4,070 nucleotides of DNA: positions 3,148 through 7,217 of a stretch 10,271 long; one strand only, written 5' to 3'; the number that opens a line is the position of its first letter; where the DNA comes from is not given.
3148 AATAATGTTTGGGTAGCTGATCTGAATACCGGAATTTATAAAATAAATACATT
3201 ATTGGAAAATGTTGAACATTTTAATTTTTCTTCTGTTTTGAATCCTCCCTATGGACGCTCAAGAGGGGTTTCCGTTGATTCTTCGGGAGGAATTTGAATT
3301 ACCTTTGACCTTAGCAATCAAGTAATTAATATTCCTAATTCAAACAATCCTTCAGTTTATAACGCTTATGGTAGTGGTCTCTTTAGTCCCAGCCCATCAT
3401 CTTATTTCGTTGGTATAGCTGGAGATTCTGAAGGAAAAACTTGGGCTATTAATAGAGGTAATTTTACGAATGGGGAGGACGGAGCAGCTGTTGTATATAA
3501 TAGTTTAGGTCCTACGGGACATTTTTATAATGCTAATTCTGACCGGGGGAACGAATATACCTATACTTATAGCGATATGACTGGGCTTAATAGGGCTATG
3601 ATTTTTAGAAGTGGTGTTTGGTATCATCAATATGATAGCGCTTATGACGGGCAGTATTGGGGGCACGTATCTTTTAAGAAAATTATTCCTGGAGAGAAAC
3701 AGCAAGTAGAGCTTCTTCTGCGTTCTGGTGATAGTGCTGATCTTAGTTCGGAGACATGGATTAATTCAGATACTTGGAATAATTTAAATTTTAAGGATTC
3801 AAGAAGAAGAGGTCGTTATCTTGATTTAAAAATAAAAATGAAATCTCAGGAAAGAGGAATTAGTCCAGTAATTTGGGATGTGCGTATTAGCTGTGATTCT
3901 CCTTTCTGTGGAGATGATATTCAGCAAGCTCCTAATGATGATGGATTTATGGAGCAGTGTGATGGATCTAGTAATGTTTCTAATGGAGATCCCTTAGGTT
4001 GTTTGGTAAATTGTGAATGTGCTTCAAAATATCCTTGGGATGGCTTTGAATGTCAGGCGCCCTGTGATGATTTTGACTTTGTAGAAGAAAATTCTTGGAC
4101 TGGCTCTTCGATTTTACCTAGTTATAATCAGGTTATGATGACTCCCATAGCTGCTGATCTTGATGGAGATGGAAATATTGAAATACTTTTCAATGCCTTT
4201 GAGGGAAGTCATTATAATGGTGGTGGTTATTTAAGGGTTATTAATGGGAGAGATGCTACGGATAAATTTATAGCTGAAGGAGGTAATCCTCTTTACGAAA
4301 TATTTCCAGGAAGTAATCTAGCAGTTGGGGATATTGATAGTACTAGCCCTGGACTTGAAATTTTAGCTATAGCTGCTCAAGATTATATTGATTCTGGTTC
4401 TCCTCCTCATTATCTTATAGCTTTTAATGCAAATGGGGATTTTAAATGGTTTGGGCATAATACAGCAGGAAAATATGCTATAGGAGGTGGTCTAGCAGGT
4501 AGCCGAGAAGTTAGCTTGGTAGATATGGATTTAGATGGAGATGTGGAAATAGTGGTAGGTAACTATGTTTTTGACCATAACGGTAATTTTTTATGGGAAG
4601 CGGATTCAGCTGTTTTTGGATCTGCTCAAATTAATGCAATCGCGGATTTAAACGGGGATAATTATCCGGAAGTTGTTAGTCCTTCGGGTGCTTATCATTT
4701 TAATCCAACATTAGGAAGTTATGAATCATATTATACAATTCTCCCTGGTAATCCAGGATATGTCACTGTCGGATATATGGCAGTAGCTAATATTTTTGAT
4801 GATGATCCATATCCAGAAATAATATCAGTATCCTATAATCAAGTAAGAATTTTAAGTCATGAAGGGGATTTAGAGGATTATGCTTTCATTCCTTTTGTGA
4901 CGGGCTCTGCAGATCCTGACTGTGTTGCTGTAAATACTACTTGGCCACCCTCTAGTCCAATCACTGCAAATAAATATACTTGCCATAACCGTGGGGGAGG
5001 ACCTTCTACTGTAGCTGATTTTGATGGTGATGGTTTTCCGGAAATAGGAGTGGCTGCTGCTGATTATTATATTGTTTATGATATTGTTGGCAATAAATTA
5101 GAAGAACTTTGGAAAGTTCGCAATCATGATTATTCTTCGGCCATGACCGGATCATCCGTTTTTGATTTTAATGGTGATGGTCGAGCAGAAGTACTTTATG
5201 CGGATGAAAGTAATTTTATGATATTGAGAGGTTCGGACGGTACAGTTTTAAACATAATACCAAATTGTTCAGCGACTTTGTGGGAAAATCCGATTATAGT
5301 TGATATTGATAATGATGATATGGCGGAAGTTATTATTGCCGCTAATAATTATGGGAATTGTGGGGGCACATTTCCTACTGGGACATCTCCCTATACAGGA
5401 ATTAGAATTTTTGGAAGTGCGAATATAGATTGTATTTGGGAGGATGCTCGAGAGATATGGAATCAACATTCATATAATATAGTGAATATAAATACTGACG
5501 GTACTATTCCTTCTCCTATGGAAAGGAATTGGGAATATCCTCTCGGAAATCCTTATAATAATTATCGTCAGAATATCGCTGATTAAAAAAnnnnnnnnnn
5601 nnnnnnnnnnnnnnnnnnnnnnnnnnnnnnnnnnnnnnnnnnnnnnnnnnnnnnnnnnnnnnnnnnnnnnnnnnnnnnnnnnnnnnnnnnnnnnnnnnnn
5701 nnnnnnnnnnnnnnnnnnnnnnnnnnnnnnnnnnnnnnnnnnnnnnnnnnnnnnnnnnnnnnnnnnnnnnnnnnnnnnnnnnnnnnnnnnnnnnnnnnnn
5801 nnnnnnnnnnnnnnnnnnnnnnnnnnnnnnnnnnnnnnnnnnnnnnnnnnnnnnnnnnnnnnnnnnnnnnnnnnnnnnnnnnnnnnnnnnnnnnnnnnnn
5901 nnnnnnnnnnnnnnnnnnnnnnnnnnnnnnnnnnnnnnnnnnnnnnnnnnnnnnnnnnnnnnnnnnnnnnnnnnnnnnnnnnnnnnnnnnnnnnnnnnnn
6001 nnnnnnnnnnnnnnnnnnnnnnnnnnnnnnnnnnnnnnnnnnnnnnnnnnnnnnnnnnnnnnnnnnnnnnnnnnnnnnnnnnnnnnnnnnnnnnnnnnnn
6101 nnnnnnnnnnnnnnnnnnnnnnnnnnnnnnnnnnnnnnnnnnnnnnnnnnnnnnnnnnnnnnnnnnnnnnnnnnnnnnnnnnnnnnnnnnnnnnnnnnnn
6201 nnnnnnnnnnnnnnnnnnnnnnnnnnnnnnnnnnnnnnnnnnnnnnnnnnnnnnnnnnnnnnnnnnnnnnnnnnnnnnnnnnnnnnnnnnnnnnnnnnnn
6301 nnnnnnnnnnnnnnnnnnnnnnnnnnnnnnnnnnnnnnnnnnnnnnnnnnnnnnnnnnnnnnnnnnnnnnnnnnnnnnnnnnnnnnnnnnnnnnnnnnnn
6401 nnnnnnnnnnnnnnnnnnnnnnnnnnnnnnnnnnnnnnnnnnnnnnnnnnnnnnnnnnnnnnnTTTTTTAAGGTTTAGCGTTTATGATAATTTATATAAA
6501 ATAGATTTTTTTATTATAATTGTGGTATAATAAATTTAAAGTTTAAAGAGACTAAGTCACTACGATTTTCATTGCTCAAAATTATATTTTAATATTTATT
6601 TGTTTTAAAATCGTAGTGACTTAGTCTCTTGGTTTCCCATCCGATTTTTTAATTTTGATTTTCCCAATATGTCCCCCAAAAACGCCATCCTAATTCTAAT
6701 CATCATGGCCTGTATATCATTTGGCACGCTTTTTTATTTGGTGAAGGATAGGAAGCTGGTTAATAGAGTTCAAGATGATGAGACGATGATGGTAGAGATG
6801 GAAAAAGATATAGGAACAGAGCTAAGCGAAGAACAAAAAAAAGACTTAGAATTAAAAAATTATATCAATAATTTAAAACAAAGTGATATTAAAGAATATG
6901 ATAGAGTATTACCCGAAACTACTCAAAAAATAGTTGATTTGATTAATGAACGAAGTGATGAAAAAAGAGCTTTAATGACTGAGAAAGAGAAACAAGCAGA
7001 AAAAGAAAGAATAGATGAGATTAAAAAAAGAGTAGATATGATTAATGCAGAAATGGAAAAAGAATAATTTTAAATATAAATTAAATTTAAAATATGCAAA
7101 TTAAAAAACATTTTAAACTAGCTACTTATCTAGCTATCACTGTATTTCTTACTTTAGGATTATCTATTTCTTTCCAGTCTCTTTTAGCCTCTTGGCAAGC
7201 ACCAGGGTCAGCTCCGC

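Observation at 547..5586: Giant mosaic adhesin combining a pilin-like domain, cadherin/Ig stalk and two different beta-propellers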

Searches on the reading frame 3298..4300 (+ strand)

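Call 91: find_related_loci(query=window:3298-4300:+, collection=metagenome_contigs, flank=5000)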
Query window:3298-4300:+ (334 aa) in metagenome_contigs; peptide patterns used: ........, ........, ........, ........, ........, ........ (x = any residue, [..] = any of these).
41 stretches matched a pattern; 21 encode a relative of the query (tblastn E <= 1e-3); 21 distinct loci.
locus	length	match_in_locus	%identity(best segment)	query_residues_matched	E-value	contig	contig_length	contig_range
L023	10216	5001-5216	46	253-324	7e-15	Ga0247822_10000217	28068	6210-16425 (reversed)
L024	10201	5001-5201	54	259-324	8e-15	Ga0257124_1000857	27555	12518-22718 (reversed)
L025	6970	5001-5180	48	266-324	3e-13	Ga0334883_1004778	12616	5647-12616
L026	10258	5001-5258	51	255-324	5e-13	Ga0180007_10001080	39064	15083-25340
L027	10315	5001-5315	40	230-332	1e-12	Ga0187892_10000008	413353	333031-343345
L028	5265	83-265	49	266-322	3e-10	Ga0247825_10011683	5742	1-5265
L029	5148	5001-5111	62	266-302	3e-10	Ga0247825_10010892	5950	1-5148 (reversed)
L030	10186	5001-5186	40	267-319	1e-9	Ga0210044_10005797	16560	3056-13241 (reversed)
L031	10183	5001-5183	46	266-322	1e-9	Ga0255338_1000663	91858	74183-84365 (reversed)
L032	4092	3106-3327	39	266-330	2e-9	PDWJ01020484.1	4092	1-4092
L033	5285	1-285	35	234-317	4e-9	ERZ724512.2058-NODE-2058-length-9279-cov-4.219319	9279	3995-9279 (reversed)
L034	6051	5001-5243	40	259-329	4e-8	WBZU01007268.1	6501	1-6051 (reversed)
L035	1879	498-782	30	200-324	4e-8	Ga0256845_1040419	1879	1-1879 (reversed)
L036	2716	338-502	45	274-323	1e-7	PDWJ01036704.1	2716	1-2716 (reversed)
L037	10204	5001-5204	37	270-328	1e-7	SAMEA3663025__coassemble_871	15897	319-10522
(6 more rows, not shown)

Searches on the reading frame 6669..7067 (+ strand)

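Call 7: search_protein_families(library=pfam, proteins=[window:6669-7067:+], max_evalue=0.01)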
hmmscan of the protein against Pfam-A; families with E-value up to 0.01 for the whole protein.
window:6669-7067:+ (132 aa): 0 families

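Call 72: search_protein_families(library=ncbifam, proteins=[window:6669-7067:+], max_evalue=0.01)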
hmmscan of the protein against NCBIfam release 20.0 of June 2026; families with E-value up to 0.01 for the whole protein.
window:6669-7067:+ (132 aa): 2 families
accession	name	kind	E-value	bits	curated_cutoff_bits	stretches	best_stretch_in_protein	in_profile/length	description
NF046001.1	SecDF_plasm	equivalog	0.0016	16.5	500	1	6-79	16-89/878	protein translocase subunit SecDF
TIGR01149.1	mtrG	equivalog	0.0055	16.6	50.65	0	100-130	6-36/70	tetrahydromethanopterin S-methyltransferase subunit MtrG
